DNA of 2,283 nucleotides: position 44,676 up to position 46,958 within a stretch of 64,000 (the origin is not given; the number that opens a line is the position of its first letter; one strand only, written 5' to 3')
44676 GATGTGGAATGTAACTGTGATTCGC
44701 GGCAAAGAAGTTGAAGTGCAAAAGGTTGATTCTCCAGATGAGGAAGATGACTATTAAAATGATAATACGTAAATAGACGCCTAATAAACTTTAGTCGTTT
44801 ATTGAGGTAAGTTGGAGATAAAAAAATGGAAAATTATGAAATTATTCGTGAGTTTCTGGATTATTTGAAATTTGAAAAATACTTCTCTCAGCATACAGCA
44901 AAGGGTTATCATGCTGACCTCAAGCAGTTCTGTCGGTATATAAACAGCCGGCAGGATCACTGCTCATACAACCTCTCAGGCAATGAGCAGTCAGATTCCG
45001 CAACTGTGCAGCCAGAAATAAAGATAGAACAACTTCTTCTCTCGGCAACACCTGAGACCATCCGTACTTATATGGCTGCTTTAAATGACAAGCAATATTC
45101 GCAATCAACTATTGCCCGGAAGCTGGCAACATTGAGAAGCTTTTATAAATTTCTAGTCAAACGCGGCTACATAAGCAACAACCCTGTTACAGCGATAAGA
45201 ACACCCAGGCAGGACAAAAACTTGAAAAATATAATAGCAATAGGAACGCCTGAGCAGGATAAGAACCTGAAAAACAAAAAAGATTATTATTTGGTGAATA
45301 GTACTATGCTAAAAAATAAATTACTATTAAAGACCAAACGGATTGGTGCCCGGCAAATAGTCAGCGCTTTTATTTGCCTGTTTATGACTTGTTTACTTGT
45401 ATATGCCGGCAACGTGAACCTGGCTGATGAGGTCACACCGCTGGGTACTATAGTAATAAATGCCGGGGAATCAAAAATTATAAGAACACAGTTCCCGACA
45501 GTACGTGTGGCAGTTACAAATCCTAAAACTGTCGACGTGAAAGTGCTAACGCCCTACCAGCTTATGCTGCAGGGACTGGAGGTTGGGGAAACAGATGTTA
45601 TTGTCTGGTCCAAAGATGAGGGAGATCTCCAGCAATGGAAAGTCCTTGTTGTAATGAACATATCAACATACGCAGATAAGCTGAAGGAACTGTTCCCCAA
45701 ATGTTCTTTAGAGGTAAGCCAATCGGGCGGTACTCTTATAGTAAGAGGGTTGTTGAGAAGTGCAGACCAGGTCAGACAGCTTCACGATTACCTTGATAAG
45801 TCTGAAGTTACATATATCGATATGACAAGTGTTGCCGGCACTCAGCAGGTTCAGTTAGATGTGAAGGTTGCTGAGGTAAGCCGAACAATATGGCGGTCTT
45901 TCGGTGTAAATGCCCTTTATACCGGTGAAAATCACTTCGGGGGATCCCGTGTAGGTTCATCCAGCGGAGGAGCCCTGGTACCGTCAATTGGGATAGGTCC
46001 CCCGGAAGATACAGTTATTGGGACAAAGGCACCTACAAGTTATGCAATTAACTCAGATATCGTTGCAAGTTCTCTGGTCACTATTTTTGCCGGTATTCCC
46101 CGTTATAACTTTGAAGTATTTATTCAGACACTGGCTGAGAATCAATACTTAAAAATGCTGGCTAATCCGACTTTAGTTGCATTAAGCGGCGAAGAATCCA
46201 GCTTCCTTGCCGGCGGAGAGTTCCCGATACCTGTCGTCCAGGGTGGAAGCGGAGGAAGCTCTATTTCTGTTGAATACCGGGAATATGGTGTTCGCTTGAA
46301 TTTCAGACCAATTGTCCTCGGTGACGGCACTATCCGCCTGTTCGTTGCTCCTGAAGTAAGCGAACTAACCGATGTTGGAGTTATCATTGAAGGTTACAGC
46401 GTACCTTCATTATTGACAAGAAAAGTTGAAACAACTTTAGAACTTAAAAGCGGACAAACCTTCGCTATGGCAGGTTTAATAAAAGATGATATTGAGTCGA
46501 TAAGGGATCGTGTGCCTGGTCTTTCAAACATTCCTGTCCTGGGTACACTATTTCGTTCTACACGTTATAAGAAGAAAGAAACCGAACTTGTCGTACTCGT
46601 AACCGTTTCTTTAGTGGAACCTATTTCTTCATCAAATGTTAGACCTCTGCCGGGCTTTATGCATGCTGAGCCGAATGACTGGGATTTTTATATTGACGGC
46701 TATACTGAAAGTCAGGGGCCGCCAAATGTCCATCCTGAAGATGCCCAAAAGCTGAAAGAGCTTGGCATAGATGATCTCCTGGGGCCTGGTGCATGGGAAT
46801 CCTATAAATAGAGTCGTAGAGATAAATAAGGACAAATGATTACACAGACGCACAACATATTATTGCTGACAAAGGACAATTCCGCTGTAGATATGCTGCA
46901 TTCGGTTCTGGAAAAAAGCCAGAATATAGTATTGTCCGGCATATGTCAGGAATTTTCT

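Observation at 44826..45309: XerC/XerD-type core-binding domain without catalytic domain, in frame with the Tad secretin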

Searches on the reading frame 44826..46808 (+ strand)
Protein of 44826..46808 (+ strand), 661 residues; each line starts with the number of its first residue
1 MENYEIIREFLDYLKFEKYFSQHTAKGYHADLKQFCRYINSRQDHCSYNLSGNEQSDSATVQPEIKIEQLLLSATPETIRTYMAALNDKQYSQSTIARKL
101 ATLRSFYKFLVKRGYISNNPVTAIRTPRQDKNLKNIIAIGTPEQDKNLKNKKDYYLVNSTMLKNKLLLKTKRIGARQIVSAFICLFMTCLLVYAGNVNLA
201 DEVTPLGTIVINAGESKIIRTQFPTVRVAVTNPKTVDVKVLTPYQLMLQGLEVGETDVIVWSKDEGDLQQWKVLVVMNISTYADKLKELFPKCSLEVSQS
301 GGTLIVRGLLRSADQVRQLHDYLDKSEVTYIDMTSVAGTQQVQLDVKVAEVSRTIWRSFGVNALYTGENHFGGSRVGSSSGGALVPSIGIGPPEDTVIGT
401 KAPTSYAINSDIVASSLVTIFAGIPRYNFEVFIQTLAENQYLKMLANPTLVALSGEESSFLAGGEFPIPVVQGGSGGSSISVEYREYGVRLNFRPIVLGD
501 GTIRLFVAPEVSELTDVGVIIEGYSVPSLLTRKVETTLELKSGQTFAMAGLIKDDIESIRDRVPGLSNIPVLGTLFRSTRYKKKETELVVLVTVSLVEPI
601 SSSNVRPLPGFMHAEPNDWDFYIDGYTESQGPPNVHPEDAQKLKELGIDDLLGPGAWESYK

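Call 3: search_protein_families(library=pfam, proteins=[window:44826-46808:+], max_evalue=0.01)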
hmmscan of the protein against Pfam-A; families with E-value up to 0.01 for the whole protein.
window:44826-46808:+ (661 aa): 5 families
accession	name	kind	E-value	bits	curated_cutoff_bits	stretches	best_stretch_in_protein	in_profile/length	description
PF00263.26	Secretin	-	6.1e-40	137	27.5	1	436-597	2-168/169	Bacterial type II and III secretion system protein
PF13629.12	T2SS-T3SS_pil_N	-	4.2e-17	62.1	23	1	208-275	4-71/72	Pilus formation protein N terminal region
PF02899.23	Phage_int_SAM_1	-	1.1e-16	61.3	22.3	2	72-114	41-83/83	Phage integrase, N-terminal SAM-like domain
PF13495.12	Phage_int_SAM_4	-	7.4e-05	23.5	27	1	8-114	3-82/85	Phage integrase, N-terminal SAM-like domain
PF13102.12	Phage_int_SAM_5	-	0.0001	23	22.3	1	79-122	51-94/98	Phage integrase SAM-like domain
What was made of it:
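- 45306..46811 (+): Native cpaC/rcpA secretin ORF (501 aa). Pfam T2SS-T3SS_pil_N and Secretin (call 3).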

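Call 4: search_protein_families(library=ncbifam, proteins=[window:44826-46808:+], max_evalue=0.01)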
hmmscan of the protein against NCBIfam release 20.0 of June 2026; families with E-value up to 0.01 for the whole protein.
window:44826-46808:+ (661 aa): 14 families
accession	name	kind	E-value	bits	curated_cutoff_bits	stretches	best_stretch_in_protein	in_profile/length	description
TIGR02517.1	type_II_gspD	equivalog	9.7e-37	126.7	351.35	1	340-597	336-590/600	type II secretion system secretin GspD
TIGR02515.1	IV_pilus_PilQ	subfamily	3.8e-26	92.1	284.35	1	290-596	132-426/428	type IV pilus secretin PilQ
TIGR02519.1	pilus_MshL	equivalog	6.2e-25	87.8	250.2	1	299-597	5-290/290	pilus (MSHA type) biogenesis protein MshL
TIGR02224.1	recomb_XerC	equivalog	1.1e-21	77.5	335.15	1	9-139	2-109/295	tyrosine recombinase XerC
NF007851.2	PRK10560.1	exception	2.3e-20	72.8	598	1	431-597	246-409/412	DNA uptake porin HofQ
TIGR02225.1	recomb_XerD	equivalog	4.9e-17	62.2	329.6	2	71-137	38-104/290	site-specific tyrosine recombinase XerD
NF042912.1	Amuc_1098_fam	equivalog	1.3e-16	59.9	750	1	529-599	728-798/805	Amuc_1098 family type IV pilus outer membrane protein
TIGR02516.1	type_III_yscC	equivalog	6.6e-16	57.9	238.45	1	339-598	233-462/463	type III secretion system outer membrane ring subunit SctC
NF001399.0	PRK00283.1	subfamily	1e-15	57.8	279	2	71-139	48-116/300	tyrosine recombinase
NF010083.0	PRK13568.1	equivalog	1.5e-15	56.9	554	1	433-598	256-418/419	DNA uptake porin HofQ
NF040815.2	recomb_XerA_Arch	equivalog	1.6e-08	34.5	220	1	9-137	2-97/263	site-specific tyrosine recombinase/integron integrase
NF011873.0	PRK15346.1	equivalog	6.1e-07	28.5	524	1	526-587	423-484/499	EscC/YscC/HrcC family type III secretion system outer membrane ring protein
NF002331.0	PRK01287.1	subfamily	3.1e-05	23.1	371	1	87-137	91-141/365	site-specific tyrosine recombinase XerC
NF003462.0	PRK05084.1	equivalog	0.00061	18.6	267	1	9-112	23-122/360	tyrosine recombinase XerS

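Call 8: find_homologous_proteins(query=window:44826-46808:+)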
Query window:44826-46808:+ (661 aa): 2243 proteins with E <= 0.001 among 8000 candidates; the best 120 are listed.
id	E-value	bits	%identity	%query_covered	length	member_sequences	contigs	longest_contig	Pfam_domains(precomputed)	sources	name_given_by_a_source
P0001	0.0e+0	1479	100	100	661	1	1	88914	PF13629.13,PF00263.27,PF02899.24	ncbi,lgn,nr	ncbi:MAG: site-specific integrase [Sedimentisphaerales bacterium]|nr:site-specific integrase [Sedime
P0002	2.7e-247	840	75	76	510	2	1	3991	PF13629.13,PF00263.27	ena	-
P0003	4.9e-247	840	75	76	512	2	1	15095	PF13629.13,PF00263.27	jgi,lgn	jgi:pilus assembly protein CpaC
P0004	1.1e-239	815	72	76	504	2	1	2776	PF13629.13,PF00263.27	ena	-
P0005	1.7e-223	762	69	75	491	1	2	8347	PF13629.13,PF00263.27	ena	-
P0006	1.8e-222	758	69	75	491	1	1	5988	PF13629.13,PF00263.27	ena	-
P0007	1.9e-200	686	63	75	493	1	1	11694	PF13629.13,PF00263.27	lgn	-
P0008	3.3e-193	662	61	75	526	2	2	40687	PF13629.13,PF00263.27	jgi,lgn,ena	-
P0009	1.4e-187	643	59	75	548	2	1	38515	PF13629.13,PF00263.27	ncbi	ncbi:MAG: type II and III secretion system protein family protein [Planctomycetota bacterium]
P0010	2.2e-187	643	60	73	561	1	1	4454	PF13629.13,PF00263.27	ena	-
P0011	1.3e-185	637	60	75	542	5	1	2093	PF13629.13,PF00263.27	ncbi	-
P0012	1.3e-185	637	62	68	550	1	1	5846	PF13629.13,PF00263.27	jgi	jgi:pilus assembly protein CpaC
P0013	1.5e-185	636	61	71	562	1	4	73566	PF13629.13,PF00263.27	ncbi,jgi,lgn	-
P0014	8.8e-185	634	58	77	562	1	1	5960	PF13629.13,PF00263.27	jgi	jgi:pilus assembly protein CpaC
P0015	1.3e-183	630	59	72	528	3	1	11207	PF13629.13,PF00263.27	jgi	jgi:pilus assembly protein CpaC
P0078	4.2e-168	579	56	73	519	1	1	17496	PF13629.13,PF00263.27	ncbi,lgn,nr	ncbi:MAG: type II and III secretion system protein family protein [Sedimentisphaerales bacterium]|nr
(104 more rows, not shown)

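Call 9: find_encoding_contigs(protein=window:44826-46808:+, flank=10000, max_places=6)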
Protein window:44826-46808:+ (661 aa): 1 contig read that carries it; 1 place shown.
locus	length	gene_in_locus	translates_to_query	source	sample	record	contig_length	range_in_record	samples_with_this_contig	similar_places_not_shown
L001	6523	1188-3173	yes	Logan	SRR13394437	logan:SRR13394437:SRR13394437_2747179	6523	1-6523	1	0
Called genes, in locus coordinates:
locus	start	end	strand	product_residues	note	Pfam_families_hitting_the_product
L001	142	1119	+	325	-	PF08666:SAF, PF13144:ChapFlgA (weak), PF16976:RcpC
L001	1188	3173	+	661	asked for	PF02899:Phage_int_SAM_1, PF13629:T2SS-T3SS_pil_N, PF00263:Secretin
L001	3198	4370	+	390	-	PF00072:Response_reg (weak), PF13614:AAA_31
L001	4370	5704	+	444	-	PF00437:T2SSE, PF27713:UCP018868 (weak)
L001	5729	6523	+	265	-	?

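Call 14: find_encoding_contigs(protein=P0003, flank=10000, max_places=3)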
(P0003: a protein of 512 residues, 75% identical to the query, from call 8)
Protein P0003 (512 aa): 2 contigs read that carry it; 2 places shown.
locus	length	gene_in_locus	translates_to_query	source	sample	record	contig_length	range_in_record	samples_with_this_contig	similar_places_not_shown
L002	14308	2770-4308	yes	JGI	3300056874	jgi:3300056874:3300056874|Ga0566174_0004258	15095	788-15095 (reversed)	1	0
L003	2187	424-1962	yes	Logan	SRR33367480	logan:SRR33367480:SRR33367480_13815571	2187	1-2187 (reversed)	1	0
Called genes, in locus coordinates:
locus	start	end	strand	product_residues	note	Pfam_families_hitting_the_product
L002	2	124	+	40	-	?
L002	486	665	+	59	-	PF04964:Flp_Fap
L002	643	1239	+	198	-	PF01478:Peptidase_A24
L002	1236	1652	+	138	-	PF07811:TadE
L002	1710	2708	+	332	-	PF13144:ChapFlgA (faint), PF16976:RcpC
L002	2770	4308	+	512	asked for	PF13629:T2SS-T3SS_pil_N, PF00263:Secretin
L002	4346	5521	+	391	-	PF00072:Response_reg (faint), PF13614:AAA_31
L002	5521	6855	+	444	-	PF27713:UCP018868 (faint), PF00437:T2SSE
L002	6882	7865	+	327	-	PF00482:T2SSF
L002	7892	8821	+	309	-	PF00482:T2SSF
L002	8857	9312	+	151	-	-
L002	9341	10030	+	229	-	PF13432:TPR_16 (faint), PF21033:RMD1-3 (faint), PF13374:TPR_10 (faint), PF00515:TPR_1 (faint), PF07719:TPR_2 (faint), PF13174:TPR_6 (faint), PF13424:TPR_12, PF14559:TPR_19 (weak), +5 more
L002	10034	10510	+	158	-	-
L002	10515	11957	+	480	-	PF13400:Tad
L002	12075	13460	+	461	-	PF13400:Tad, PF09977:Tad_C (weak)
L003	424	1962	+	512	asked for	PF13629:T2SS-T3SS_pil_N, PF00263:Secretin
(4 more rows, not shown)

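Call 15: find_encoding_contigs(protein=P0002, flank=10000, max_places=3)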
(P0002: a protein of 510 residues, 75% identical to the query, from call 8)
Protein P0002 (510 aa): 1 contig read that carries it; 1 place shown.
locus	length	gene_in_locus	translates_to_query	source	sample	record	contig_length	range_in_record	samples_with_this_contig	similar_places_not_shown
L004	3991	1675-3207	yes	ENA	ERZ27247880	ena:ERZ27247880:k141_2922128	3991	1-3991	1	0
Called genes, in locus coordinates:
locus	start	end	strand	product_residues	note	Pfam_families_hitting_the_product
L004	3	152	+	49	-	?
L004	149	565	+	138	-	PF07811:TadE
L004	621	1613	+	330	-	PF08666:SAF (faint), PF13144:ChapFlgA (weak), PF16976:RcpC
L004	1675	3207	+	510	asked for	PF13629:T2SS-T3SS_pil_N, PF00263:Secretin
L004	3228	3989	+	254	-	?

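Call 16: find_encoding_contigs(protein=P0005, flank=10000, max_places=3)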
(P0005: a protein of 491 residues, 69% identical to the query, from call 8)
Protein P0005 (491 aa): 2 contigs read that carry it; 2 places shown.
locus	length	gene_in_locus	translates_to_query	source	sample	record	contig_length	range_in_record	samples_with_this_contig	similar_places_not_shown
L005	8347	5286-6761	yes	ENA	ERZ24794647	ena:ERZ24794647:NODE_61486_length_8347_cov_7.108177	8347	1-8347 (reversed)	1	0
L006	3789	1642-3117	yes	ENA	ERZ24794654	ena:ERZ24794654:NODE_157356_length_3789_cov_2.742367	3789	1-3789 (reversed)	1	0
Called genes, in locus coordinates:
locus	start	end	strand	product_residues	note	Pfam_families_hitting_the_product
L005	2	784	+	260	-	?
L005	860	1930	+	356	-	PF00437:T2SSE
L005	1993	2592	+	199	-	-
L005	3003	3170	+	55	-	PF04964:Flp_Fap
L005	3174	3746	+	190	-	PF01478:Peptidase_A24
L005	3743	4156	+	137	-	PF07811:TadE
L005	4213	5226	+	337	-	PF08666:SAF, PF13144:ChapFlgA (faint), PF16976:RcpC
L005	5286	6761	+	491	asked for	PF13629:T2SS-T3SS_pil_N, PF00263:Secretin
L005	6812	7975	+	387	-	PF00072:Response_reg (weak), PF13614:AAA_31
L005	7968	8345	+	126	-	?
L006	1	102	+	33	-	?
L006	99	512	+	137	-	PF07811:TadE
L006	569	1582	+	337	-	PF08666:SAF, PF13144:ChapFlgA (faint), PF16976:RcpC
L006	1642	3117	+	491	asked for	PF13629:T2SS-T3SS_pil_N, PF00263:Secretin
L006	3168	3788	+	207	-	?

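Call 17: find_encoding_contigs(protein=P0007, flank=10000, max_places=3)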
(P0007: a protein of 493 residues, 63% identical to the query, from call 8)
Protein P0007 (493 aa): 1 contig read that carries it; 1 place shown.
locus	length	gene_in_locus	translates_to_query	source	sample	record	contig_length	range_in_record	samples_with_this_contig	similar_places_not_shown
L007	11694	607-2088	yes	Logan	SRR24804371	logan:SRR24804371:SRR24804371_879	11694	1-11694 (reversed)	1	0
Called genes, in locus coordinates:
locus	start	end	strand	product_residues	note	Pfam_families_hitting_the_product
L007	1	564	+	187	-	?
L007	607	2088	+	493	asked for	PF13629:T2SS-T3SS_pil_N, PF00263:Secretin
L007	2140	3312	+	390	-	PF00072:Response_reg (weak), PF13614:AAA_31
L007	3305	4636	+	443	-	PF00437:T2SSE, PF27713:UCP018868 (weak)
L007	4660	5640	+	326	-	PF00482:T2SSF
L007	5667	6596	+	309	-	PF00482:T2SSF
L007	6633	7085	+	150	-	-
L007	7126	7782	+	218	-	PF00515:TPR_1 (faint), PF07719:TPR_2 (faint), PF13181:TPR_8 (faint), PF13424:TPR_12 (faint), PF13428:TPR_14 (faint), PF13431:TPR_17 (faint), PF13174:TPR_6 (faint), PF14559:TPR_19 (faint)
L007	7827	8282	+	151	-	-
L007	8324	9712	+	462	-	PF13400:Tad, PF09977:Tad_C (faint)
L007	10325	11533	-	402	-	PF24316:Tli3 (faint), PF13859:BNR_3 (faint), PF02012:BNR (faint), PF13088:BNR_2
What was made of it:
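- On CpaC/RcpA Tad secretin: Calls 3, 9, 14-17.
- Their cpaB-cpaC spacer is 42-61 nt, against 548 nt here (calls 14-17).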

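Call 44: list_cluster_members(proteins=[P0001, P0371, P0078])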
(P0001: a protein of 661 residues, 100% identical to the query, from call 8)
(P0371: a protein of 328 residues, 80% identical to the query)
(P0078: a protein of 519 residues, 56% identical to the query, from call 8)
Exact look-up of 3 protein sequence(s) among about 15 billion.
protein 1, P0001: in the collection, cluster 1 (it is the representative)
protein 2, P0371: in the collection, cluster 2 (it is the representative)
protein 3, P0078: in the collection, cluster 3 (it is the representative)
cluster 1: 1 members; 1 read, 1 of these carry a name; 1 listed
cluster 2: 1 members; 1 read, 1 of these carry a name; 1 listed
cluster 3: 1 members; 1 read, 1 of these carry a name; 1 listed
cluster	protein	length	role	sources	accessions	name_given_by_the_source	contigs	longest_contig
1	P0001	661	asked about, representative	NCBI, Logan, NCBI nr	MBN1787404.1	MAG: site-specific integrase [Sedimentisphaerales bacterium] | site-specific integrase [Sedimentisphaerales bacterium]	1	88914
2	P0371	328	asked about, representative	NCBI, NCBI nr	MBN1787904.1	MAG: tyrosine recombinase XerC [Sedimentisphaerales bacterium] | tyrosine recombinase XerC [Sedimentisphaerales bacterium]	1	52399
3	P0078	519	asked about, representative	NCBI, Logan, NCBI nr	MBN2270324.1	MAG: type II and III secretion system protein family protein [Sedimentisphaerales ... | type II and III secretion system protein family protein [Sedimentisphaerales bacterium]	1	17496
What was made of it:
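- P0371 is MBN1787904.1 and the chimeric ORF is MBN1787404.1 (call 44).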

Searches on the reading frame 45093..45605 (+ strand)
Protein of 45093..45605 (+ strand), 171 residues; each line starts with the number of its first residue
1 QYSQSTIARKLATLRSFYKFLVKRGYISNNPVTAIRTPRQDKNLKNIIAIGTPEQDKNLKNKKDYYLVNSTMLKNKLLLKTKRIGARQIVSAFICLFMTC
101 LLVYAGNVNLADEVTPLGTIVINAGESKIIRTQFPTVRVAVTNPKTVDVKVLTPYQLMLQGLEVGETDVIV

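Call 40: search_protein_representatives(protein=window:45093-45605:+)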
Query: 171 residues. Proteins with E-value up to 0.001 (for the whole library): 316; up to 1e-10: 9; up to 1e-30: 0. The best 150 are listed.
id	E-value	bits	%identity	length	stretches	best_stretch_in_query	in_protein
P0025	1.7e-15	73.7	48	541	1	80-171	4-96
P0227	8.2e-14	68.2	62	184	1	2-57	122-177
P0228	3.6e-13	66.1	36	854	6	2-54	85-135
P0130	4.8e-12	62.5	67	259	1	1-48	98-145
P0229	5.4e-12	62.3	49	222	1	82-171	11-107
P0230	9.8e-12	61.5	63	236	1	1-52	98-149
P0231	2.4e-11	60.3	69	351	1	1-48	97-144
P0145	6.4e-11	58.9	70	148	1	1-46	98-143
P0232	8.6e-11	58.4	67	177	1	2-47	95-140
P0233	2.1e-10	57.2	64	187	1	1-47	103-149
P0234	2.5e-10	57.0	33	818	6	6-48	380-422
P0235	4.9e-10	56.0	50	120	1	107-170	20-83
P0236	6.3e-10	55.6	65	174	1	2-47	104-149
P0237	1.1e-09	54.9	58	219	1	2-54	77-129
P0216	1.2e-09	54.8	68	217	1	2-48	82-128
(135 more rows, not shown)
